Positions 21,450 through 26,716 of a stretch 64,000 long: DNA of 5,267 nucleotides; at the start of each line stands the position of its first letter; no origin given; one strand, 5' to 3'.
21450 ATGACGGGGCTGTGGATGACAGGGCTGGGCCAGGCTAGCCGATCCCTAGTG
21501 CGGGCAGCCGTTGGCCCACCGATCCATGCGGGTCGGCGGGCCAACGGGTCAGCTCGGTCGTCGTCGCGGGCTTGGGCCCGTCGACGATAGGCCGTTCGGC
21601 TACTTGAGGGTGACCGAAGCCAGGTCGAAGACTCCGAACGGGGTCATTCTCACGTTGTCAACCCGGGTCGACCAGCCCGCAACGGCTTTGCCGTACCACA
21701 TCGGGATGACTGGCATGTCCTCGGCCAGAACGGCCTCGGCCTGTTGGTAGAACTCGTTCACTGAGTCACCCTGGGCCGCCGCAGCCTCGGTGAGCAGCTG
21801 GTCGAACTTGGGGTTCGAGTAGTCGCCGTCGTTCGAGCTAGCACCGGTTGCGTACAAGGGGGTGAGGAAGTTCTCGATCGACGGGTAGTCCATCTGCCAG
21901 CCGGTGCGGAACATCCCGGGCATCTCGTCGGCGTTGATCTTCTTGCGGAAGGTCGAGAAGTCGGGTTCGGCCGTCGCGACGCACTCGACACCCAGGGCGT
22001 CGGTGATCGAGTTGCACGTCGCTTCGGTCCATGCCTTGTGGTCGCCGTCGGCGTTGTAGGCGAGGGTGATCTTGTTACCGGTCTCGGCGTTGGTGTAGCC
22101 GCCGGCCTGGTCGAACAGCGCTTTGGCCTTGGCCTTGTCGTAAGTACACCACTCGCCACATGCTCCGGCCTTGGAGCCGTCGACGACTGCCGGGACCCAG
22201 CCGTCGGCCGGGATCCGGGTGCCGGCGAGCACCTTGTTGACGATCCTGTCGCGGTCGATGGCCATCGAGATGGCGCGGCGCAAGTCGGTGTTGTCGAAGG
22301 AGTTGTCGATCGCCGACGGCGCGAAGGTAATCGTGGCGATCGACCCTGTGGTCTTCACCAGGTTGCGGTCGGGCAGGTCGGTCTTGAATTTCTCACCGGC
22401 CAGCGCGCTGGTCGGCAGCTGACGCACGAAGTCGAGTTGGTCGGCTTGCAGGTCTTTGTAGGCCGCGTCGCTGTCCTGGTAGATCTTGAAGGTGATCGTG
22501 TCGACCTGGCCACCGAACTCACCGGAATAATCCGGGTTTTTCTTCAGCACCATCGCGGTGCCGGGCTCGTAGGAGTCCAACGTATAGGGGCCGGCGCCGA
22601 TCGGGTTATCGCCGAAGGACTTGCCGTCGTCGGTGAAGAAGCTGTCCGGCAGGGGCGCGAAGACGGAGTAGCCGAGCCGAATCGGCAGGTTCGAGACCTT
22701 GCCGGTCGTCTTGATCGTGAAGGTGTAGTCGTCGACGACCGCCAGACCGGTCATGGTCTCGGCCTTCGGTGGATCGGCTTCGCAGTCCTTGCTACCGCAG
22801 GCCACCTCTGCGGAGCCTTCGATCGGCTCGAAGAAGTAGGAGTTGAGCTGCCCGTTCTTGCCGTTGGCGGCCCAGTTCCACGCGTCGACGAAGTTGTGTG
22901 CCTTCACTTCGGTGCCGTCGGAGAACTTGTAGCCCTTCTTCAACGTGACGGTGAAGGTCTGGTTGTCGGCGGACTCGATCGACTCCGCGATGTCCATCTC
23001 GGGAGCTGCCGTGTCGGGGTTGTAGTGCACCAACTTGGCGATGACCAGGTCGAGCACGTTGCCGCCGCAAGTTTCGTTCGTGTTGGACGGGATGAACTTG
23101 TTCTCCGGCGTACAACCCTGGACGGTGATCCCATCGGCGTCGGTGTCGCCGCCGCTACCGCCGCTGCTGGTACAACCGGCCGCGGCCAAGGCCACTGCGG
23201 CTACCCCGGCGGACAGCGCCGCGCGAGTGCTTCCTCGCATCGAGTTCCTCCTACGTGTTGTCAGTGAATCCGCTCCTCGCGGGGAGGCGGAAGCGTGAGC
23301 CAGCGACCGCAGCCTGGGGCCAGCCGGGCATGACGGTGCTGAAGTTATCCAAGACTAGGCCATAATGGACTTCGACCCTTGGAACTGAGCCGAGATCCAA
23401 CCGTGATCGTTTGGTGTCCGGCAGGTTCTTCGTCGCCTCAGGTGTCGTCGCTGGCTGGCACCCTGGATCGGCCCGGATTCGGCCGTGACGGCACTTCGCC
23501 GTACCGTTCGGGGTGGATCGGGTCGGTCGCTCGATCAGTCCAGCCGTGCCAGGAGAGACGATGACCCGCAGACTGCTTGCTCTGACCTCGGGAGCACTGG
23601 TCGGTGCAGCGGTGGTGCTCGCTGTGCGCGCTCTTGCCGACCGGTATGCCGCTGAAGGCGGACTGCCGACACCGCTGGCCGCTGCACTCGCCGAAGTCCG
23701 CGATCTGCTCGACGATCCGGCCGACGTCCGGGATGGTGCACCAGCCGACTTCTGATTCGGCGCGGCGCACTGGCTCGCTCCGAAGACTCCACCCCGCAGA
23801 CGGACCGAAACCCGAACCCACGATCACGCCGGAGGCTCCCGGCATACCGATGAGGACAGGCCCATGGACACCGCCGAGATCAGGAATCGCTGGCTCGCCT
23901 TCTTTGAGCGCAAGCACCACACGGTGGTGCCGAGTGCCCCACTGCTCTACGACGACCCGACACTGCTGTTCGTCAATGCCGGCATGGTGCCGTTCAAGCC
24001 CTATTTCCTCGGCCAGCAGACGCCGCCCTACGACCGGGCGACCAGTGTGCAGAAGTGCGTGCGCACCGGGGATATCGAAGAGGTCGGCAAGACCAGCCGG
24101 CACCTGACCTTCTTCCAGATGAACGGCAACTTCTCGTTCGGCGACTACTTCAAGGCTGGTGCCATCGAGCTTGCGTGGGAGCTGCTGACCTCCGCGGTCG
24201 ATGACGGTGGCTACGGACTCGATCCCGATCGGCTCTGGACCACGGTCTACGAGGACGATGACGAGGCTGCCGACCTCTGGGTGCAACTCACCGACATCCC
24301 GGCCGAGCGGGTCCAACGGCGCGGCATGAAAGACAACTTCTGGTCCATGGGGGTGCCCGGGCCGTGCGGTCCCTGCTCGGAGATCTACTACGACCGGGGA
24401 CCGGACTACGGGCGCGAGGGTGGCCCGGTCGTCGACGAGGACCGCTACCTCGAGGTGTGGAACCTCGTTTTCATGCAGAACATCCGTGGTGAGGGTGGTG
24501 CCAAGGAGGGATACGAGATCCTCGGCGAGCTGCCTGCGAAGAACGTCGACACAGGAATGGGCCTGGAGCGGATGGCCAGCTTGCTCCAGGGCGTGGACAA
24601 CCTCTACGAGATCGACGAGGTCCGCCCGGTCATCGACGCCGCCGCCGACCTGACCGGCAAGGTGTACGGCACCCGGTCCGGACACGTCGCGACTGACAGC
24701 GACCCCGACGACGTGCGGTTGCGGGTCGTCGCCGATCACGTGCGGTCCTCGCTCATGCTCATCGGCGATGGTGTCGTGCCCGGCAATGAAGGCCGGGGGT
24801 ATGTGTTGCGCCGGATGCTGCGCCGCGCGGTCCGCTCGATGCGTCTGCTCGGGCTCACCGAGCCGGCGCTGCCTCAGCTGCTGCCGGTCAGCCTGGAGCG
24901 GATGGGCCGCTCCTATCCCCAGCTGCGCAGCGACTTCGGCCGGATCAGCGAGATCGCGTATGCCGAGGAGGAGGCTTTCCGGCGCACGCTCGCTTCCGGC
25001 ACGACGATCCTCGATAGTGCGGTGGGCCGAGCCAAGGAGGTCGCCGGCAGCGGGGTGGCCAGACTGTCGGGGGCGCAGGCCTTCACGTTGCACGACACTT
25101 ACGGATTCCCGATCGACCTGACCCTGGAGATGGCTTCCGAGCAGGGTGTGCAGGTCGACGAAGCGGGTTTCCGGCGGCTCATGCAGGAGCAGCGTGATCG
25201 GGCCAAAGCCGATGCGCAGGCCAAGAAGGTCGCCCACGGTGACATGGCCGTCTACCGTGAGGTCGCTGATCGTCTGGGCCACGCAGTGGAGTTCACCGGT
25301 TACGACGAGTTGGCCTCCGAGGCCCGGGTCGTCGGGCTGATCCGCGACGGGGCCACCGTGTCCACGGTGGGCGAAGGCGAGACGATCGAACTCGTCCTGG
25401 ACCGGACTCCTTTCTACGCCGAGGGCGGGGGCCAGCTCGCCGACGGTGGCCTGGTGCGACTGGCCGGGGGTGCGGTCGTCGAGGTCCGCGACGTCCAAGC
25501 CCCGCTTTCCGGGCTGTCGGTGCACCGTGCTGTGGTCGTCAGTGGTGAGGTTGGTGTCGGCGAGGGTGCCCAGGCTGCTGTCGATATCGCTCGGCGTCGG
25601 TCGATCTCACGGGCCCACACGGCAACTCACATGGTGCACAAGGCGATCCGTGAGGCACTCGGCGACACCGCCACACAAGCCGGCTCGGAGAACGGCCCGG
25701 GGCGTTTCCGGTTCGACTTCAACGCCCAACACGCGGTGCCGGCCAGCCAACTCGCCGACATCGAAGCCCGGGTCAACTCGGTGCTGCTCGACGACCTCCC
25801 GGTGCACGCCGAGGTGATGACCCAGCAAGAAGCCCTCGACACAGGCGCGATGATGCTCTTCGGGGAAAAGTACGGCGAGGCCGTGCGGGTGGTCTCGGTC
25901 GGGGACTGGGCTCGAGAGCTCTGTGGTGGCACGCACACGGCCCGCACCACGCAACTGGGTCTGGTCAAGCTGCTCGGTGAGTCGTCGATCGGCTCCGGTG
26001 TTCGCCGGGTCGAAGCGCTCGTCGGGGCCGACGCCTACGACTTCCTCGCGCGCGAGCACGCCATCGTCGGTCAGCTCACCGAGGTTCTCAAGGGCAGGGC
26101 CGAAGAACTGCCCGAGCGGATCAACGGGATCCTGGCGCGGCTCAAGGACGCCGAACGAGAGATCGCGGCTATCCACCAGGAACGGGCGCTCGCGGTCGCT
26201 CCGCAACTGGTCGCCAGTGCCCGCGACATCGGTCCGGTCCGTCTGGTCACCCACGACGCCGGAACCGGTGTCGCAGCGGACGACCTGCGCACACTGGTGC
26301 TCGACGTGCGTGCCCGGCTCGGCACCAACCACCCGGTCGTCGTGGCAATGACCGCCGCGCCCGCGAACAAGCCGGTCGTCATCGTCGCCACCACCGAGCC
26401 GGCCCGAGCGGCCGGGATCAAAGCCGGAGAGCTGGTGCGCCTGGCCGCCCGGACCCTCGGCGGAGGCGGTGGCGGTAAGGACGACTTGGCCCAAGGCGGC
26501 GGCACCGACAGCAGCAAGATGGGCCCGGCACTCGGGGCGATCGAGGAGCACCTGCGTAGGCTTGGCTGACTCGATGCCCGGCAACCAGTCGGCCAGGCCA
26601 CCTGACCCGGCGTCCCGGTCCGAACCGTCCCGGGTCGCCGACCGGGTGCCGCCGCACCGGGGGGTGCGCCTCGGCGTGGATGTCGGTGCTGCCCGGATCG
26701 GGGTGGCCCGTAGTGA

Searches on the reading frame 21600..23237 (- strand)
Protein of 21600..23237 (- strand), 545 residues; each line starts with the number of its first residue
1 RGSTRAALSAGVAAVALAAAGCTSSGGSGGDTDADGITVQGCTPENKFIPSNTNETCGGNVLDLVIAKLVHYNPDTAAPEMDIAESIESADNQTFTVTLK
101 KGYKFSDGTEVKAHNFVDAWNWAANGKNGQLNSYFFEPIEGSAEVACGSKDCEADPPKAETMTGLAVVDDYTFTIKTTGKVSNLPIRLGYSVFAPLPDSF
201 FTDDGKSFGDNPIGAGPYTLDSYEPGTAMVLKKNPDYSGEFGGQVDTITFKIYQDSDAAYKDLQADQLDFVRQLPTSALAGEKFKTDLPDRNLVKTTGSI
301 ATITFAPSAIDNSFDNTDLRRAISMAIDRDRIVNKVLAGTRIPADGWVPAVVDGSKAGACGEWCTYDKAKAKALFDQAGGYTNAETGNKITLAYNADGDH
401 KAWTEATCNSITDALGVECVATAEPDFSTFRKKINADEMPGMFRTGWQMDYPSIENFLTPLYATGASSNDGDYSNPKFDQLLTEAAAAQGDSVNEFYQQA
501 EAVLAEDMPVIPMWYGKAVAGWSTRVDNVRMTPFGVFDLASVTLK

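Call 51: search_protein_families(library=pfam, proteins=[window:21600-23237:-], max_evalue=0.001)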
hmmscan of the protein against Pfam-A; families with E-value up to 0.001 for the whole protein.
window:21600-23237:- (545 aa): 1 family
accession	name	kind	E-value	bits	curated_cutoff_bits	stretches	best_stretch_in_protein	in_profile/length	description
PF00496.27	SBP_bac_5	-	1.9e-68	231.7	32.4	1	79-468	2-367/368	Bacterial extracellular solute-binding proteins, family 5 Middle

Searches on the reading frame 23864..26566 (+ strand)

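Call 51: search_protein_families(library=pfam, proteins=[window:23864-26566:+], max_evalue=0.001)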
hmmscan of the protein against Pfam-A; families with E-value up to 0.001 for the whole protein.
window:23864-26566:+ (901 aa): 3 families
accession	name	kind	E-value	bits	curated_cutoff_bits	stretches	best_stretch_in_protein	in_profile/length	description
PF01411.24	tRNA-synt_2c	-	5e-188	626.5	30.3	1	5-575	1-550/552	tRNA synthetases class II (A)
PF07973.19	tRNA_SAD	-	4.1e-14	52.7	24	1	674-717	1-44/44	Threonyl and Alanyl tRNA synthetase second additional domain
PF02272.25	DHHA1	-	1.7e-10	41.7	25.9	1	800-896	10-99/102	DHHA1 domain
